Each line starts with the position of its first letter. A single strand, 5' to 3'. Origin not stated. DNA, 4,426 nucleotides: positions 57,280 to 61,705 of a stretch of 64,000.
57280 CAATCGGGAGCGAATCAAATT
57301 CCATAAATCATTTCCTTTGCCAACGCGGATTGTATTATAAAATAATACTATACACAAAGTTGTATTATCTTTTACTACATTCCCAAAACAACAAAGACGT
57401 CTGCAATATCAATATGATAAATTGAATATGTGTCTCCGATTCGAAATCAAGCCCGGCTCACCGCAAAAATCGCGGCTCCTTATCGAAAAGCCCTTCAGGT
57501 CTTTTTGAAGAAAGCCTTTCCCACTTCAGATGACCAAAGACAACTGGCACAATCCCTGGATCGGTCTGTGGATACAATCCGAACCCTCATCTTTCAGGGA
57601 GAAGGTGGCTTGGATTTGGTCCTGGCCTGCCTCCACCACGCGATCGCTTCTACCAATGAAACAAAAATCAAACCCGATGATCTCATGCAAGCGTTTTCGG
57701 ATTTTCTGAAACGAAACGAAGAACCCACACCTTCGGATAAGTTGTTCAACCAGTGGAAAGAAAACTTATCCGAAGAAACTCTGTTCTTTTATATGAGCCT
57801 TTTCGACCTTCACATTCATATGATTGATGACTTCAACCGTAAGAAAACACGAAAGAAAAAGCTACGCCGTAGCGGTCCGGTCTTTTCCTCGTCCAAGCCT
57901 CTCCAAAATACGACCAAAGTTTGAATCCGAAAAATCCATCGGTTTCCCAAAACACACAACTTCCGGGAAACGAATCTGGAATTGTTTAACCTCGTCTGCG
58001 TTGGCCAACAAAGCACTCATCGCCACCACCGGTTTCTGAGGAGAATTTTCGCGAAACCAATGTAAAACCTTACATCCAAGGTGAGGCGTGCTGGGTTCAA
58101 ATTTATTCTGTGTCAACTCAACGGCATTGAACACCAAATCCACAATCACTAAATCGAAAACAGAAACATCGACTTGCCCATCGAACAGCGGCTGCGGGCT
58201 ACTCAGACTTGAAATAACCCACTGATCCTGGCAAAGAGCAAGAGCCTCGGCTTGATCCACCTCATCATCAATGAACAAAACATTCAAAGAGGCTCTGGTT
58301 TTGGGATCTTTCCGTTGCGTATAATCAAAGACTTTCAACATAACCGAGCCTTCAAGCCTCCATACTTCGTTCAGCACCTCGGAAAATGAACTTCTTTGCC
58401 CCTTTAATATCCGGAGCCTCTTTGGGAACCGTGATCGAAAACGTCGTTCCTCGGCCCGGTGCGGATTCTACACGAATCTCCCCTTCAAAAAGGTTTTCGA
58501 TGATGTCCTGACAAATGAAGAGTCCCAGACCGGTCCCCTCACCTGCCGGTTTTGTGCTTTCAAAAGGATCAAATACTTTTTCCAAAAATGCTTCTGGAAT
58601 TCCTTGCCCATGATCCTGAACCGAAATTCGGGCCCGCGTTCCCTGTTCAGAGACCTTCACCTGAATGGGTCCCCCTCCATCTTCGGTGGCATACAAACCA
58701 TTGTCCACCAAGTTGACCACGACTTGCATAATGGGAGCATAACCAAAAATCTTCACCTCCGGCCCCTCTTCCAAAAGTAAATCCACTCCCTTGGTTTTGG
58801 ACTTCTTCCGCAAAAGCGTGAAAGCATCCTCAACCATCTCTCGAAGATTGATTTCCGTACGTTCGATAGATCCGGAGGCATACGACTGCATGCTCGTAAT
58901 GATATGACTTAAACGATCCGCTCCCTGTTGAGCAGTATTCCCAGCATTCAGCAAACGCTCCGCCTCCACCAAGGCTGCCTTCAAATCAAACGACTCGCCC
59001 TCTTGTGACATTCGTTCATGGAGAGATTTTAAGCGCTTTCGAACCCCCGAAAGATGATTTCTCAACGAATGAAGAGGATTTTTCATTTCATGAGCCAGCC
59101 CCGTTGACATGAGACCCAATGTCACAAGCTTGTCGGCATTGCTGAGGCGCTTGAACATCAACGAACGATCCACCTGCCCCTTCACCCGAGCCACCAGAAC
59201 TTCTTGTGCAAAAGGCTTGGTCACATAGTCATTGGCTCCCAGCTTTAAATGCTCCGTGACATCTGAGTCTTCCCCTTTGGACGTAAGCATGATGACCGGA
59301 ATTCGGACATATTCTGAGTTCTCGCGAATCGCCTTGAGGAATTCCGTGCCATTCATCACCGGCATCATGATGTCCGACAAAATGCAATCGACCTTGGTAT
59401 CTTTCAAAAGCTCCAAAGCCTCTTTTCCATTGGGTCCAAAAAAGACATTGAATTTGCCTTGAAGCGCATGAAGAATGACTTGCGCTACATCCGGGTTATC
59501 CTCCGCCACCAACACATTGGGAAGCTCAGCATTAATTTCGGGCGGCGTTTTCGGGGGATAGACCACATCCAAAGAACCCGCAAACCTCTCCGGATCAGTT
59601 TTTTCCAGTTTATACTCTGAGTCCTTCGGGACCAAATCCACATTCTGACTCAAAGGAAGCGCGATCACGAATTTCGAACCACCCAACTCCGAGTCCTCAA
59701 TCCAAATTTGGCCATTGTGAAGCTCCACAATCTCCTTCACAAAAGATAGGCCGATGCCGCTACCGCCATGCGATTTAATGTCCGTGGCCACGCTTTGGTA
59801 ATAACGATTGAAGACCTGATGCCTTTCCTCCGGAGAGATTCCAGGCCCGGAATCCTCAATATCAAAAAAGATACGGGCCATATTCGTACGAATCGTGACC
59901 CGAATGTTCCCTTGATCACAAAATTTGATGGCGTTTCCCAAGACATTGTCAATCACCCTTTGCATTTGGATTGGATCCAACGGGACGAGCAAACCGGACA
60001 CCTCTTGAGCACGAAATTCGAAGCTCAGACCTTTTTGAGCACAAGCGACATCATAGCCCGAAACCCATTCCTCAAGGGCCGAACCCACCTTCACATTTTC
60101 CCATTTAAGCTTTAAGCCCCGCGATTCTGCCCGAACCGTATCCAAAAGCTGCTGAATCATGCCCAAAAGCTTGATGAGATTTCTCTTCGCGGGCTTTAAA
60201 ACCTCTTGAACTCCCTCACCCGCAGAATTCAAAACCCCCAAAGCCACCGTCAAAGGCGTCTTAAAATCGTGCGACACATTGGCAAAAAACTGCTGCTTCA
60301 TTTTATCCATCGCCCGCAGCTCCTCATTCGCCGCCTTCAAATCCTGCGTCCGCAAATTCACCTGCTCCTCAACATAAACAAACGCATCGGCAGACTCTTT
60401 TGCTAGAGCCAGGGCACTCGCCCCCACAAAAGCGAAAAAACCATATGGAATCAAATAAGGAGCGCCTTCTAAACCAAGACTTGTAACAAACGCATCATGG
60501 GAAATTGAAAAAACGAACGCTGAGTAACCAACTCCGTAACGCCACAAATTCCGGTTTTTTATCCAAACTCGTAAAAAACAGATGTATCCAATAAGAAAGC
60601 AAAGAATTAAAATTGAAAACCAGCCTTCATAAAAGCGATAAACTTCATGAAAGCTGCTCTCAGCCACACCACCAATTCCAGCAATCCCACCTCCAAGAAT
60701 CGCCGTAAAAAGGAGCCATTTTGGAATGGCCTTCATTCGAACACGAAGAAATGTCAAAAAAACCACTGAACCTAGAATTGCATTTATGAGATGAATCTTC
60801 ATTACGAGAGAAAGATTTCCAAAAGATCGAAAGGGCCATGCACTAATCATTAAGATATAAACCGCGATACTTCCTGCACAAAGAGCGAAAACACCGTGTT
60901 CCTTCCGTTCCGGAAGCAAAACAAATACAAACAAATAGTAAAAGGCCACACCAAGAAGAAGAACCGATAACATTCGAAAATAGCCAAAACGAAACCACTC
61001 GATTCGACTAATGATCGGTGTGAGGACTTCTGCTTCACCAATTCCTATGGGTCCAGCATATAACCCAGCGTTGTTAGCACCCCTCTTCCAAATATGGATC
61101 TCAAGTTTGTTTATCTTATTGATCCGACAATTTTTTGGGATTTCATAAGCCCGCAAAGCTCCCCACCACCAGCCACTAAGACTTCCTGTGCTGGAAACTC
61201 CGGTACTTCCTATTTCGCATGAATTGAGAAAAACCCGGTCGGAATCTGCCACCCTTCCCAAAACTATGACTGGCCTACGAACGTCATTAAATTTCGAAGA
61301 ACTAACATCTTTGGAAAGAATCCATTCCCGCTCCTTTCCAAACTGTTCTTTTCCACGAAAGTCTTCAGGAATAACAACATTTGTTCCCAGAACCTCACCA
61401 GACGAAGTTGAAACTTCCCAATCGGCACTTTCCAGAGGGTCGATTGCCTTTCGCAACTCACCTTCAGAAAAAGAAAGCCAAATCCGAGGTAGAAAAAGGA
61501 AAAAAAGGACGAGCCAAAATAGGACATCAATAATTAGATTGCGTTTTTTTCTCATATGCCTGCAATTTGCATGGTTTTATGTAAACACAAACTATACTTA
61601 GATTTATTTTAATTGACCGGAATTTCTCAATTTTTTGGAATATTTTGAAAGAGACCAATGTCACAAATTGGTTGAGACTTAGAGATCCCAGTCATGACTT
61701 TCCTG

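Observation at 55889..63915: Signalling block: two paralogous single-domain receivers, a 7TMR-DISM hybrid kinase with two kinase cores, and a tandem-PilZ effector, in visibly AT-richer DNA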

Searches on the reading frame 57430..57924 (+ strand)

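Call 3: search_protein_families(library=pfam, proteins=[window:57430-57924:+], max_evalue=0.1)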
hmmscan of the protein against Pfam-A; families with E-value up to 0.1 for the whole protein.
window:57430-57924:+ (164 aa): 0 families

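Call 4: search_protein_families(library=ncbifam, proteins=[window:57430-57924:+], max_evalue=0.1)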
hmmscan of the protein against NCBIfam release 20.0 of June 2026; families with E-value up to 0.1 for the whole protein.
window:57430-57924:+ (164 aa): 1 family
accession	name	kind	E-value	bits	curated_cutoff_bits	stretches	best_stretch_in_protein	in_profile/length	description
NF006788.0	PRK09294.1-2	equivalog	0.059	12.2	539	1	41-95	96-149/422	phthiocerol/phthiodiolone dimycocerosyl transferase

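Call 110: search_protein_families(library=phrogs, proteins=[P0153, P0154, P0155], max_evalue=1)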
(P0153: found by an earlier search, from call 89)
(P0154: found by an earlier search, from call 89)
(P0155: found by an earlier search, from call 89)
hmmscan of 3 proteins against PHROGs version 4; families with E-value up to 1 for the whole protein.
P0153 (139 aa): 0 families

P0154 (150 aa): 1 family
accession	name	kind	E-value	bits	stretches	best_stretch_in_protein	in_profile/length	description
phrog_10393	-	unknown function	0.31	11.8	1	19-65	102-148/162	-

P0155 (164 aa): 1 family
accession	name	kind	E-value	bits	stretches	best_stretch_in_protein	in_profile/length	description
phrog_337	-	tail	0.095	14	1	62-116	48-100/118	tail protein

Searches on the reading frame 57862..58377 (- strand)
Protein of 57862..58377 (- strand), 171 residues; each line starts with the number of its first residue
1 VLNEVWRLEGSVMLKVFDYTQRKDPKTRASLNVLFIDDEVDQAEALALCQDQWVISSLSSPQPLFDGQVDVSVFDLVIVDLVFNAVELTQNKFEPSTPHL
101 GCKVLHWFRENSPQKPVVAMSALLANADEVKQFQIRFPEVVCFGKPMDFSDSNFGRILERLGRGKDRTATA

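Call 3: search_protein_families(library=pfam, proteins=[window:57862-58377:-], max_evalue=0.1)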
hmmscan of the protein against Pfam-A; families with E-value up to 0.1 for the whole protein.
window:57862-58377:- (171 aa): 0 families

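Call 4: search_protein_families(library=ncbifam, proteins=[window:57862-58377:-], max_evalue=0.1)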
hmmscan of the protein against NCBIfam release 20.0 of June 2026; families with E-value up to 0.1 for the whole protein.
window:57862-58377:- (171 aa): 0 families

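Call 7: search_solved_structures(query=window:57862-58377:-, max_evalue=10)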
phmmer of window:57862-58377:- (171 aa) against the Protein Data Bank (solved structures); distinct sequences matched with E-value up to 10: 8.
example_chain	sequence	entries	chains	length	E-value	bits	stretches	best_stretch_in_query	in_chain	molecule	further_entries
8t4a_L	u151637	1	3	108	0.093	15.6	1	98-123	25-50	RM_N332_36 light chain Fv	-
6jxa_A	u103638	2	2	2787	0.3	14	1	69-131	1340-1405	Serine/threonine-protein kinase TEL1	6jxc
6s8f_F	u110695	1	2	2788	0.38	13.6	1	69-131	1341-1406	Serine/threonine-protein kinase TEL1,Serine/threonine-protein kinase TEL1,Serine/threonine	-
3q6g_L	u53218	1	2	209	1.3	11.9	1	99-122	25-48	Light chain of Fab of rhesus mAb 2.5B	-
1te2_A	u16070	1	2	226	1.3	11.9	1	43-100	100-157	2-deoxyglucose-6-P phosphatase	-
8der_Y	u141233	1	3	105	1.4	11.8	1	99-120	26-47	SKV16 Fab Light Chain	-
9nvx_L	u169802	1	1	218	1.6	11.6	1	99-120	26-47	CI91-Apex1.01 lambda chain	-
8def_T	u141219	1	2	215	1.9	11.4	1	99-122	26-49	SKW24 Fab light chain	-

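Call 42: search_protein_families(library=pfam, proteins=[window:57862-58377:-], max_evalue=10)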
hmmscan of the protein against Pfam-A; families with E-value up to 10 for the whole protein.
window:57862-58377:- (171 aa): 1 family
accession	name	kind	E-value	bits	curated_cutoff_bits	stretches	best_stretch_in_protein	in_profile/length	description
PF00072.30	Response_reg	-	0.12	13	30.2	1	33-135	1-91/111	Response regulator receiver domain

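Call 43: find_homologous_proteins(query=window:57862-58377:-, max_evalue=0.01)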
Query window:57862-58377:- (171 aa): 1 proteins with E <= 0.01 among 126 candidates.
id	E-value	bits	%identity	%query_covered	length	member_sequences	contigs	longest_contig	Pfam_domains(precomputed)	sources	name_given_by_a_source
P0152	9.1e-101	352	100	93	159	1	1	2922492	-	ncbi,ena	-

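Call 110: search_protein_families(library=phrogs, proteins=[P0153, P0154, P0155, window:57862-58377:-], max_evalue=1)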
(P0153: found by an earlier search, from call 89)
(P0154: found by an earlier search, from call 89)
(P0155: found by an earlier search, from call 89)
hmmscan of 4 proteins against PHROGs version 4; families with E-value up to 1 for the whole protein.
P0153 (139 aa): 0 families

P0154 (150 aa): 1 family
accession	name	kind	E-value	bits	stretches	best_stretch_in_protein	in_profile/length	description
phrog_10393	-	unknown function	0.31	11.8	1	19-65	102-148/162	-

P0155 (164 aa): 1 family
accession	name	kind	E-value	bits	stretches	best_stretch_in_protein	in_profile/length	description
phrog_337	-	tail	0.095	14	1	62-116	48-100/118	tail protein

window:57862-58377:- (171 aa): 0 families

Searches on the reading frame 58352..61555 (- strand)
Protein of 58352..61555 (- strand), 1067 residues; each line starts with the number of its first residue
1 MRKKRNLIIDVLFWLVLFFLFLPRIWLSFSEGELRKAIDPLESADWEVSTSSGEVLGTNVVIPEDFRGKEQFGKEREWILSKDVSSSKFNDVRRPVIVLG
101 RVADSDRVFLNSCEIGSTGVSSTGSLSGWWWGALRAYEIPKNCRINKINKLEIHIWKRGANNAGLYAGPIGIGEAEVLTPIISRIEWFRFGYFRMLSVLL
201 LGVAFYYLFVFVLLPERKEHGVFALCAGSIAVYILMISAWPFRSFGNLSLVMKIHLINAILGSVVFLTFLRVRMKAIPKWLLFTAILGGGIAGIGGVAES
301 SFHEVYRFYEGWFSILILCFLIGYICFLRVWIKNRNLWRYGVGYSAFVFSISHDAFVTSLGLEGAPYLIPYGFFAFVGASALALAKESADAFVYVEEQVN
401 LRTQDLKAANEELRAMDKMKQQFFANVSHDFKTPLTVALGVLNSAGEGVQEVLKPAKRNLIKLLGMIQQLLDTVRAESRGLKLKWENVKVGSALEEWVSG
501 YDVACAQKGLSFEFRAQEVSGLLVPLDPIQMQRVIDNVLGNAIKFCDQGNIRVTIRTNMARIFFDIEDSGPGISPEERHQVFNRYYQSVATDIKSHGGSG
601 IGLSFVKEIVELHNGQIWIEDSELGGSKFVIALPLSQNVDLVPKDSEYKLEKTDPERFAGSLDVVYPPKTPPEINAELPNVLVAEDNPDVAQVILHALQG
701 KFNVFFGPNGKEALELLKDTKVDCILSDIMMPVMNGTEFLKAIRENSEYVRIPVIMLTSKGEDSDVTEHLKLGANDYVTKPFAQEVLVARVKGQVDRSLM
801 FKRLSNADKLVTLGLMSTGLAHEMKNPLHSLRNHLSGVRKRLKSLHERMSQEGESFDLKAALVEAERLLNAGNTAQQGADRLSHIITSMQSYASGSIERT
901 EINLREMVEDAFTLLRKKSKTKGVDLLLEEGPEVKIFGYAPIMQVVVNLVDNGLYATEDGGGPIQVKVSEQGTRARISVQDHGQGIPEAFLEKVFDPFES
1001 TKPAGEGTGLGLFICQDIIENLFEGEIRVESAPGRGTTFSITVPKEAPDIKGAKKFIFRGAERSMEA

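Call 3: search_protein_families(library=pfam, proteins=[window:58352-61555:-], max_evalue=0.1)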
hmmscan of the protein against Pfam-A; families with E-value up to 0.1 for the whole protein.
window:58352-61555:- (1067 aa): 6 families
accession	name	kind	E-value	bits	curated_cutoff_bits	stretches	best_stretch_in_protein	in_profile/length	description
PF02518.31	HATPase_c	-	2.1e-56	189.6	26.4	2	527-636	2-110/111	Histidine kinase-, DNA gyrase B-, and HSP90-like ATPase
PF00072.30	Response_reg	-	2.5e-27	95.7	30.2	1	681-792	1-111/111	Response regulator receiver domain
PF00512.31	HisKA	-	3.8e-17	62.5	26.9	2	419-478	1-65/66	His Kinase A (phospho-acceptor) domain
PF14501.12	HATPase_c_5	-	1.6e-08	34.8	22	2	529-622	4-91/102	GHKL domain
PF13581.12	HATPase_c_2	-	2.1e-07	31.4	27.4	1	958-1026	49-113/127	Histidine kinase-like ATPase domain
PF13589.12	HATPase_c_3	-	5.7e-07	30.1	25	1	943-1001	4-59/137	Histidine kinase-, DNA gyrase B-, and HSP90-like ATPase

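Call 4: search_protein_families(library=ncbifam, proteins=[window:58352-61555:-], max_evalue=0.1)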
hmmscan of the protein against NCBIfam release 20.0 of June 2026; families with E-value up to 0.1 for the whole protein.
window:58352-61555:- (1067 aa): 176 families (the best 25 are shown)
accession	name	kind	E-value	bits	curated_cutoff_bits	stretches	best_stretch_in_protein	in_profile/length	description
NF047465.1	hybrid_HK_LvrA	exception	3.6e-85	286.6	1200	1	391-1045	173-818/819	hybrid histidine kinase/response regulator LvrA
TIGR02956.1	TMAO_torS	equivalog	5.3e-73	246.6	676.5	2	396-795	426-820/967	TMAO reductase system sensor histidine kinase/response regulator TorS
NF038297.2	hybrid_HK_HrmK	equivalog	1e-72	245.7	725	2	399-788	214-601/607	hybrid histidine kinase/response regulator HrmK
NF011874.0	PRK15347.1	equivalog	5.2e-69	233.3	852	3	394-638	372-617/921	two component system sensor kinase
NF047874.1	MASE3_PAS_HK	subfamily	6.9e-66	223.4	560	2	402-649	380-638/655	MASE3 domain-containing sensor histidine kinase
NF046044.1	PnpS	equivalog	1.8e-64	218.1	400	2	412-634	162-390/390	two-component system histidine kinase PnpS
NF008318.0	PRK11107.1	equivalog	1.8e-63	215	890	3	397-645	270-528/920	two-component sensor histidine kinase BarA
NF041947.1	LuxQ_Vibrio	equivalog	1.4e-62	211.8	1200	2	407-788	459-832/843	quorum-sensing autoinducer 2 sensor kinase/phosphatase LuxQ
NF008302.0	PRK11091.1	equivalog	8.4e-60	202.8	838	2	407-795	270-643/779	aerobic respiration two-component sensor histidine kinase ArcB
NF052574.1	HisKinEspCMyxo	equivalog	3.8e-59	200.6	1200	2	802-1046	406-638/785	serine histidine kinase EspC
NF033092.0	HK_WalK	equivalog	6.5e-59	200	725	2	415-635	367-594/594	cell wall metabolism sensor histidine kinase WalK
TIGR02966.1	phoR_proteo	equivalog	4.8e-58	196.8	334.2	2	394-632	92-332/333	phosphate regulon sensor histidine kinase PhoR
NF008468.0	PRK11360.1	equivalog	5.1e-58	196.9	646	3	872-1047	434-610/616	two-component system sensor histidine kinase AtoS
NF008099.0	PRK10841.1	equivalog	3.8e-57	193.7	920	3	415-639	465-694/949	two-component system sensor histidine kinase RcsC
NF012163.2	BaeS_SmeS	equivalog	1.1e-52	179.5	500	2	403-634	223-457/457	sensor histidine kinase efflux regulator BaeS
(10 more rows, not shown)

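Call 15: find_encoding_contigs(protein=window:58352-61555:-, flank=10000, max_places=3)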
Protein window:58352-61555:- (1067 aa): no gene with exactly this product is on record in the collection.

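Call 89: list_cluster_members(proteins=[P0001, P0152, window:55892-56395:-, window:56425-56841:-, window:56855-57304:-, window:57430-57921:+, window:58352-61555:-])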
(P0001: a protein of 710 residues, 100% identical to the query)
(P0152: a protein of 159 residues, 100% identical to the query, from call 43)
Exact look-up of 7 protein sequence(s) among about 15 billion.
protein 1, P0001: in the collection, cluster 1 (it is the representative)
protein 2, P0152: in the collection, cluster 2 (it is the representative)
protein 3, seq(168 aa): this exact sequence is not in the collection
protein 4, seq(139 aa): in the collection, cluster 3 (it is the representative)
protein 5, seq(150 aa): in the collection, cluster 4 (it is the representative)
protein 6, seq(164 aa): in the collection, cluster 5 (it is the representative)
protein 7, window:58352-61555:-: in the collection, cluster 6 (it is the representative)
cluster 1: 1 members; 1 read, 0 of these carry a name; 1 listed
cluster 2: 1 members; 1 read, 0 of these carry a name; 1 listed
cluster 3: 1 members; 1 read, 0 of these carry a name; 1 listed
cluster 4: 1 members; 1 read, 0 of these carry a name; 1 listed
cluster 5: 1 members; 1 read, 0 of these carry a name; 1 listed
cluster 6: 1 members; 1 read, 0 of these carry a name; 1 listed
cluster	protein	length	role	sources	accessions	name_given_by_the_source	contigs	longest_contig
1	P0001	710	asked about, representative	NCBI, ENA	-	-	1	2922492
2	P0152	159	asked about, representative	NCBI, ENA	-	-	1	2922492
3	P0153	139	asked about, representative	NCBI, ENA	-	-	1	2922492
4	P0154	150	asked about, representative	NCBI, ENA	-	-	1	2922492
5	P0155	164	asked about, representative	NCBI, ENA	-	-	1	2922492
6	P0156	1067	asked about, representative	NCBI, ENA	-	-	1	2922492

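Call 110: search_protein_families(library=phrogs, proteins=[P0153, P0154, P0155], max_evalue=1)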
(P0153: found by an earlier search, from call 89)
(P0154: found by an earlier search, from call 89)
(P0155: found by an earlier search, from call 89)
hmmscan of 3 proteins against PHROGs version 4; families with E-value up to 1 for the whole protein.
P0153 (139 aa): 0 families

P0154 (150 aa): 1 family
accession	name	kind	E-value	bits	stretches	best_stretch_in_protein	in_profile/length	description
phrog_10393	-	unknown function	0.31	11.8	1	19-65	102-148/162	-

P0155 (164 aa): 1 family
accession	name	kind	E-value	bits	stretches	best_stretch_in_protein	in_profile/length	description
phrog_337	-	tail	0.095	14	1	62-116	48-100/118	tail protein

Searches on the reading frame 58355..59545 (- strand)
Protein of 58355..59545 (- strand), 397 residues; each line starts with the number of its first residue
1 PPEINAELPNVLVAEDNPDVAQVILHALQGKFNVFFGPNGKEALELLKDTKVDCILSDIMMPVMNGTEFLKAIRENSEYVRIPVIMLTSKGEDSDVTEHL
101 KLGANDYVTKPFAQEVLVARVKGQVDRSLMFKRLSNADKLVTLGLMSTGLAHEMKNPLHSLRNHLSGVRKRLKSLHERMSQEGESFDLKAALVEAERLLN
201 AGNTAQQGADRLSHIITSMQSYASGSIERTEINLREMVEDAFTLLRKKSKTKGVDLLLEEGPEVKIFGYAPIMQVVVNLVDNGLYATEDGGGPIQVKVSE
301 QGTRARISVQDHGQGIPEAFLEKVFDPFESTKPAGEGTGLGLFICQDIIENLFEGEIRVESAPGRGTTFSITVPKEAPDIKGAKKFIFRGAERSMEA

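Call 96: search_solved_structures(query=window:58355-59545:-, max_evalue=1e-10)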
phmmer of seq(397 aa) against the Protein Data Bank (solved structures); distinct sequences matched with E-value up to 1e-10: 108 (the best 60 are shown).
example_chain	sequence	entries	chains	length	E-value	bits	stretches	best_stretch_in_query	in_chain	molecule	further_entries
3a0r_A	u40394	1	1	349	1.2e-23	87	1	190-376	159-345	Sensor protein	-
8avv_A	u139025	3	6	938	1.4e-22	83.5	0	234-382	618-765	Bacteriophytochrome,Response regulator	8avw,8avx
9xzo_A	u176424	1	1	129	1.7e-21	80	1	10-123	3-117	De novo protein M1X0B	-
3a0t_A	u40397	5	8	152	2.3e-21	79.5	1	228-376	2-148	Sensor protein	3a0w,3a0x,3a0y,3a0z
9jfj_A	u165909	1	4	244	5.4e-21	78.3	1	127-375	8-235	Sensor histidine kinase ZraS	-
12aw_A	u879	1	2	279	4.6e-20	75.3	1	10-124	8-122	HYBRID TWO-COMPONENT SYSTEM PROTEIN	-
4uhj_A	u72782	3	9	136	1e-19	74.1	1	10-129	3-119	TRANSCRIPTIONAL REGULATORY PROTEIN CPXR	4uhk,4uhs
2zwm_A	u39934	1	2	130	1.7e-18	70.1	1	10-131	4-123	Transcriptional regulatory protein yycF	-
5xjp_A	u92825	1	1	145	2.5e-18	69.6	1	11-130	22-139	AdeR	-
5x5j_A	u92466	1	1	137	2.9e-18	69.4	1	11-128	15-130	AdeR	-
3f6p_A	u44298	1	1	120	9.7e-18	67.6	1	10-127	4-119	Transcriptional regulatory protein yycF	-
4ja2_A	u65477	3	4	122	1.5e-17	67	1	10-123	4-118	Response regulator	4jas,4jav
1nxo_A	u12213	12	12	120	1.6e-17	66.9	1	10-128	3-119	DNA-binding response regulator | Response regulator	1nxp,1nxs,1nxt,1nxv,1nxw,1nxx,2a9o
8fk2_A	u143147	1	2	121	1.7e-17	66.9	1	10-127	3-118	Putative response regulator CovR VicR-like protein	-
8vc9_A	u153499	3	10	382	1.7e-17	66.8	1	46-380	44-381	Leptospira virulence regulator B (LvrB) | histidine kinase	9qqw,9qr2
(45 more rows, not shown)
